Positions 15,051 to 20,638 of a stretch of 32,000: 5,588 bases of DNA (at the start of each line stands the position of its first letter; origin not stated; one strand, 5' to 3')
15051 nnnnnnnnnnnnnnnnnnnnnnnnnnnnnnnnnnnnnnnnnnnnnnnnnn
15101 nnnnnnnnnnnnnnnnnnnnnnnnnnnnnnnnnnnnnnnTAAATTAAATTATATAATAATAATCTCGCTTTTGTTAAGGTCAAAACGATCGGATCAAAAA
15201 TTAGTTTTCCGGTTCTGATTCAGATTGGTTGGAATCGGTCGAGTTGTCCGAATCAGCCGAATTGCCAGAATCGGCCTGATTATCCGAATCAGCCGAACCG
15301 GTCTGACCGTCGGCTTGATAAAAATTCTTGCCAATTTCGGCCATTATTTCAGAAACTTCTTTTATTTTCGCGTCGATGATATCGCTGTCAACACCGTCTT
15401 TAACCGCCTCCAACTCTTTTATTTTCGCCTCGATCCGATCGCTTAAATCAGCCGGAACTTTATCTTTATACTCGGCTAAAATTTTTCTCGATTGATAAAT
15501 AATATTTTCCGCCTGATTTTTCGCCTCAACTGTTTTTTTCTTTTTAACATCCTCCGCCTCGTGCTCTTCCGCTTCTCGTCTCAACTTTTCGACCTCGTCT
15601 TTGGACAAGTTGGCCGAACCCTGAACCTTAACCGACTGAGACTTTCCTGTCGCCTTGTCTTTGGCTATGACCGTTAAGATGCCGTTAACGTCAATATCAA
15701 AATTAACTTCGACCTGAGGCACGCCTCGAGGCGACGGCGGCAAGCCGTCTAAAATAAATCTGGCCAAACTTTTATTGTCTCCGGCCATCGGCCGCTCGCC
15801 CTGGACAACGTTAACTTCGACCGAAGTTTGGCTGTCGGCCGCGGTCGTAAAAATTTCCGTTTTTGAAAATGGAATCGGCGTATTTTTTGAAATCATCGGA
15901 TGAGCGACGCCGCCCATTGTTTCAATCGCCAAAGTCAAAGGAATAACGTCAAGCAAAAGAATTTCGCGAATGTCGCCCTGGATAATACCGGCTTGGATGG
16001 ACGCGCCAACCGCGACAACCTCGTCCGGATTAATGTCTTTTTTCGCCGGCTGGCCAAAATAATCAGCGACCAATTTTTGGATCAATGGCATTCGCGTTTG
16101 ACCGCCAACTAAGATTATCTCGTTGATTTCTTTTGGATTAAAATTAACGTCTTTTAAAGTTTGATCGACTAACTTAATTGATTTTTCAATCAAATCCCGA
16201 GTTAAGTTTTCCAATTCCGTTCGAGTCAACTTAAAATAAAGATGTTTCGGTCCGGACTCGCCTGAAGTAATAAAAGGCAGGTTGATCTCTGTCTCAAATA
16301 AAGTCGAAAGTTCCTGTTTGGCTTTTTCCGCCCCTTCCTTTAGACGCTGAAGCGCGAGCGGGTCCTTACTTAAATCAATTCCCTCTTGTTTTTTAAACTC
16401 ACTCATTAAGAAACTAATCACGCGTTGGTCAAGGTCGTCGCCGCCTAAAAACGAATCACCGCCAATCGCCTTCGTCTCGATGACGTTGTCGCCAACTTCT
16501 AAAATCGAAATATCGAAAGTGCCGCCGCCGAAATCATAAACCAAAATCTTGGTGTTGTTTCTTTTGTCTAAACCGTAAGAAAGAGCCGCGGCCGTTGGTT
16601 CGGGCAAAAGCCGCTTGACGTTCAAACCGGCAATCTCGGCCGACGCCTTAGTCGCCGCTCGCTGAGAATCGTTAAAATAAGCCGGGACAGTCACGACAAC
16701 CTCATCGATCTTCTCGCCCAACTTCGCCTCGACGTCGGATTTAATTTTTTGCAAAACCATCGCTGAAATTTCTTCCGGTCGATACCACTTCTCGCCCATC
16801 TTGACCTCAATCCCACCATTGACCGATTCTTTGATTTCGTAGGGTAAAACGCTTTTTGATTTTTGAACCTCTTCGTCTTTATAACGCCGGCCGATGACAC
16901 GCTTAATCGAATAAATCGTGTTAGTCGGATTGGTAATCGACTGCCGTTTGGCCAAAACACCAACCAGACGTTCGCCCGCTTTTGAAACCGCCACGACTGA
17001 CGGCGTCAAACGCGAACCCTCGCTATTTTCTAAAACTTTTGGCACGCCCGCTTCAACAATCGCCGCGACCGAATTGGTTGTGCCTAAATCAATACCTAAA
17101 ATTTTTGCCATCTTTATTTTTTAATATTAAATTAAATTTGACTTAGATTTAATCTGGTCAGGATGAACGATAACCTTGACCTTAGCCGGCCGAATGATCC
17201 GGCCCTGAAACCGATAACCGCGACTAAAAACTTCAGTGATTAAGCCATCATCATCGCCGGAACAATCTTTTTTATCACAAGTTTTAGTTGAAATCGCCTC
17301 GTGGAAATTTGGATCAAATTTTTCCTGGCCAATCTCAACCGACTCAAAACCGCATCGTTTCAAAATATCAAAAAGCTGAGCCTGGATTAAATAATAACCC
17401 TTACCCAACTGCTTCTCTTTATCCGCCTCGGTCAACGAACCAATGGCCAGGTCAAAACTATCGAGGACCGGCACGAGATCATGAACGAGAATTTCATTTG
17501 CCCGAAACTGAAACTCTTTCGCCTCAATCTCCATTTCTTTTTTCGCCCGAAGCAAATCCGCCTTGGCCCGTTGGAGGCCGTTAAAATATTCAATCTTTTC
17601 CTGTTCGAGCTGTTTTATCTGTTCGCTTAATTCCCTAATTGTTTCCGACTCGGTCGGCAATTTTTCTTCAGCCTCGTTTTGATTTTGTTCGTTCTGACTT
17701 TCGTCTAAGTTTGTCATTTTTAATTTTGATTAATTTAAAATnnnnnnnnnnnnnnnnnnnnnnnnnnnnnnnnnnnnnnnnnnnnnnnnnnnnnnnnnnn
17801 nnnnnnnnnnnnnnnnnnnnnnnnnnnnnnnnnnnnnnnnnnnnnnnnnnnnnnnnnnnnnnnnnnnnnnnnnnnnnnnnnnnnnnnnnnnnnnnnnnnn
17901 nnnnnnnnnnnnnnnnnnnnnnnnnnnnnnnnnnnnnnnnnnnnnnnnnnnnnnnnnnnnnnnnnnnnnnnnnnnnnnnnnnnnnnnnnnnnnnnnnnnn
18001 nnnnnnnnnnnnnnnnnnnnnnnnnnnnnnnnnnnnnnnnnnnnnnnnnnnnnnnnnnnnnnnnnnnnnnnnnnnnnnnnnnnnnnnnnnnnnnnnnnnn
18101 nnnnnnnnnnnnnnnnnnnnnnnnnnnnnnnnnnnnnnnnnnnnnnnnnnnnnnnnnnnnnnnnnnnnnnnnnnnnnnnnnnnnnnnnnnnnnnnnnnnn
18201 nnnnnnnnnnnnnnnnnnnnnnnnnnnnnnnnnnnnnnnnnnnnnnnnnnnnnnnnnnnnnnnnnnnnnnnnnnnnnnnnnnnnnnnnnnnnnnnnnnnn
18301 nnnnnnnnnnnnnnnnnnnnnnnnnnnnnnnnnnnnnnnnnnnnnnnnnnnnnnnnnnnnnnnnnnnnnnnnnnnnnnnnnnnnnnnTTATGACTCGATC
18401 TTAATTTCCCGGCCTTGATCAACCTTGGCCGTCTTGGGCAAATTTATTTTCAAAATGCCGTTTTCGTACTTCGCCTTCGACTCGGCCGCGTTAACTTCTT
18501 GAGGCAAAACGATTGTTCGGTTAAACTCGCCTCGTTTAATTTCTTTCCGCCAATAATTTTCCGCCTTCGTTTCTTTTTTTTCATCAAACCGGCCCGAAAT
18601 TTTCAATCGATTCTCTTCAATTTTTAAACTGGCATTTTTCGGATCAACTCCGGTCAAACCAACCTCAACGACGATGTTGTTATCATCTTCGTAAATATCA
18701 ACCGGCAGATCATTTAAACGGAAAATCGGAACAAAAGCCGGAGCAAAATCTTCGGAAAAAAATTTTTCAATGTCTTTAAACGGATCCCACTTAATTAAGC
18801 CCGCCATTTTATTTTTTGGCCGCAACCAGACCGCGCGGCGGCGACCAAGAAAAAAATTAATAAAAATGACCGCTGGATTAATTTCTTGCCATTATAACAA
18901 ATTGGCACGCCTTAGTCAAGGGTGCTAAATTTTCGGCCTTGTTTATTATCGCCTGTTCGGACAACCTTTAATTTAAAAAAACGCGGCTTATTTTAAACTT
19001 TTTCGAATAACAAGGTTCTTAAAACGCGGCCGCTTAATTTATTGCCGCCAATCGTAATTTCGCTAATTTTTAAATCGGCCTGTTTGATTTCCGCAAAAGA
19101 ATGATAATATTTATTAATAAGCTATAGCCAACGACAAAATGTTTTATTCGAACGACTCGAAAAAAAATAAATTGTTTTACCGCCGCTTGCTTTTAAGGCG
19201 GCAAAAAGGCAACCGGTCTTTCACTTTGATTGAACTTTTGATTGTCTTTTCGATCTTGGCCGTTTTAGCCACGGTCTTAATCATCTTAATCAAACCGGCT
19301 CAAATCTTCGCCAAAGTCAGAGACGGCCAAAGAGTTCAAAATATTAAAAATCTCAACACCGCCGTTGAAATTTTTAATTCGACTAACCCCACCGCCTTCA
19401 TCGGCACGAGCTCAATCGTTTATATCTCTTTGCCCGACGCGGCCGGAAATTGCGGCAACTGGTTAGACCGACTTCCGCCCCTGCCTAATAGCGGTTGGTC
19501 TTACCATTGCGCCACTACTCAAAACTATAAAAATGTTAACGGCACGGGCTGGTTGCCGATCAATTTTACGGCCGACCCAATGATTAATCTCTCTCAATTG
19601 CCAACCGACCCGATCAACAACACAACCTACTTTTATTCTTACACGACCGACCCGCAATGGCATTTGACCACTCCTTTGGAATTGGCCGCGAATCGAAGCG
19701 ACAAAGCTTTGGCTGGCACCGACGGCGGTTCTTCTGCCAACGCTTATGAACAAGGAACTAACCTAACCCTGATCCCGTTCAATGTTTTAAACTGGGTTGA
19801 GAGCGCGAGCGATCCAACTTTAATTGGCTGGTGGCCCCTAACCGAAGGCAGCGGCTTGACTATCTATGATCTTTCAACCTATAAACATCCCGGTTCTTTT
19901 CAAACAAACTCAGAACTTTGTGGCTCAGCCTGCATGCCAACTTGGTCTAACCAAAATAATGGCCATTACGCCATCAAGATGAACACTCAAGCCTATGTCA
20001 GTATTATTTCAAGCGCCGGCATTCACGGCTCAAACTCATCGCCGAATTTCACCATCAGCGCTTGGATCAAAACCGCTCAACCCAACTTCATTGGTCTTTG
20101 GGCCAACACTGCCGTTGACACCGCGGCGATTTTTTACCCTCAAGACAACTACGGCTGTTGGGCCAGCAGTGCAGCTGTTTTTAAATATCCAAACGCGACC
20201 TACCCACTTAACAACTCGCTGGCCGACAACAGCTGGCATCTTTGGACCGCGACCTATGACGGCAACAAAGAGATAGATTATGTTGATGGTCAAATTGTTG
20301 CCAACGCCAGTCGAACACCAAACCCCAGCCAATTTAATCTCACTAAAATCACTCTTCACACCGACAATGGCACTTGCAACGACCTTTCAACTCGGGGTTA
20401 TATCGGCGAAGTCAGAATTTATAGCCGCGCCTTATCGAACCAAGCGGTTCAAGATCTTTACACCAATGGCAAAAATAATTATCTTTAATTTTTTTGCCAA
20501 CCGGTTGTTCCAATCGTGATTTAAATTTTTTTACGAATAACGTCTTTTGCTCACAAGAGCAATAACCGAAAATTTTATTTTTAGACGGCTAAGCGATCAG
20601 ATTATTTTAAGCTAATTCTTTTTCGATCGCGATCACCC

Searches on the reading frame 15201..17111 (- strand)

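Call 53: search_protein_families(library=pfam, proteins=[window:15201-17111:-], max_evalue=0.001)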
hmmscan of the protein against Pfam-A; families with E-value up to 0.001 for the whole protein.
window:15201-17111:- (636 aa): 3 families
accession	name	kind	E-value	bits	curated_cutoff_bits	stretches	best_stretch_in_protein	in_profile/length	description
PF00012.26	HSP70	-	2.9e-225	749.5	20.6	1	4-599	1-599/599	Hsp70 protein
PF06723.19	MreB_Mbl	-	5e-17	62.2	27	1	117-372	75-317/327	MreB/Mbl protein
PF02782.22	FGGY_C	-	4.5e-05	23.8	27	1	325-375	146-195/198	FGGY family of carbohydrate kinases, C-terminal domain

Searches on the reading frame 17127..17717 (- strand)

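Call 53: search_protein_families(library=pfam, proteins=[window:17127-17717:-], max_evalue=0.001)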
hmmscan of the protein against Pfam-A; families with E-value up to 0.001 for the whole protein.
window:17127-17717:- (196 aa): 1 family
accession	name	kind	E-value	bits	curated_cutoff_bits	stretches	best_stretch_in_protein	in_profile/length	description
PF01025.24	GrpE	-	1.2e-34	119.8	25.8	1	18-182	4-163/165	GrpE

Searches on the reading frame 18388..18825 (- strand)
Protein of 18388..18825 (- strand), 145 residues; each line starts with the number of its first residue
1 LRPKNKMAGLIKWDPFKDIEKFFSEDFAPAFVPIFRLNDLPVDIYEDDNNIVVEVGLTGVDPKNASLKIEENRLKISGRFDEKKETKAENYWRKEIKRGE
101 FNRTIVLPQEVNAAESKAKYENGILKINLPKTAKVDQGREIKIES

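Call 53: search_protein_families(library=pfam, proteins=[window:18388-18825:-], max_evalue=0.001)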
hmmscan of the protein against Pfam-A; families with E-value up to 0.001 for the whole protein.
window:18388-18825:- (145 aa): 2 families
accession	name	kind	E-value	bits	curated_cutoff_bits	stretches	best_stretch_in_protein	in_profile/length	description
PF00011.27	HSP20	-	1.1e-19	70.8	20.8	1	43-143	1-101/102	Hsp20/alpha crystallin family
PF17886.7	ArsA_HSP20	-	3.3e-06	27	22.5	1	49-128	2-62/63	HSP20-like domain found in ArsA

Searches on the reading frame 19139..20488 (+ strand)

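Call 53: search_protein_families(library=pfam, proteins=[window:19139-20488:+], max_evalue=0.001)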
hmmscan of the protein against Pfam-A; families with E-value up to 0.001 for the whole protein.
window:19139-20488:+ (449 aa): 2 families
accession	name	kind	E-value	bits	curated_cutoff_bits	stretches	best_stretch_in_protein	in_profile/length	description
PF13385.13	Laminin_G_3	-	8.9e-15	55.6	27.6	1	300-438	15-151/151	Concanavalin A-like lectin/glucanases superfamily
PF07963.17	N_methyl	-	1.5e-06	28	21.2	1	23-47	2-26/27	Prokaryotic N-terminal methylation motif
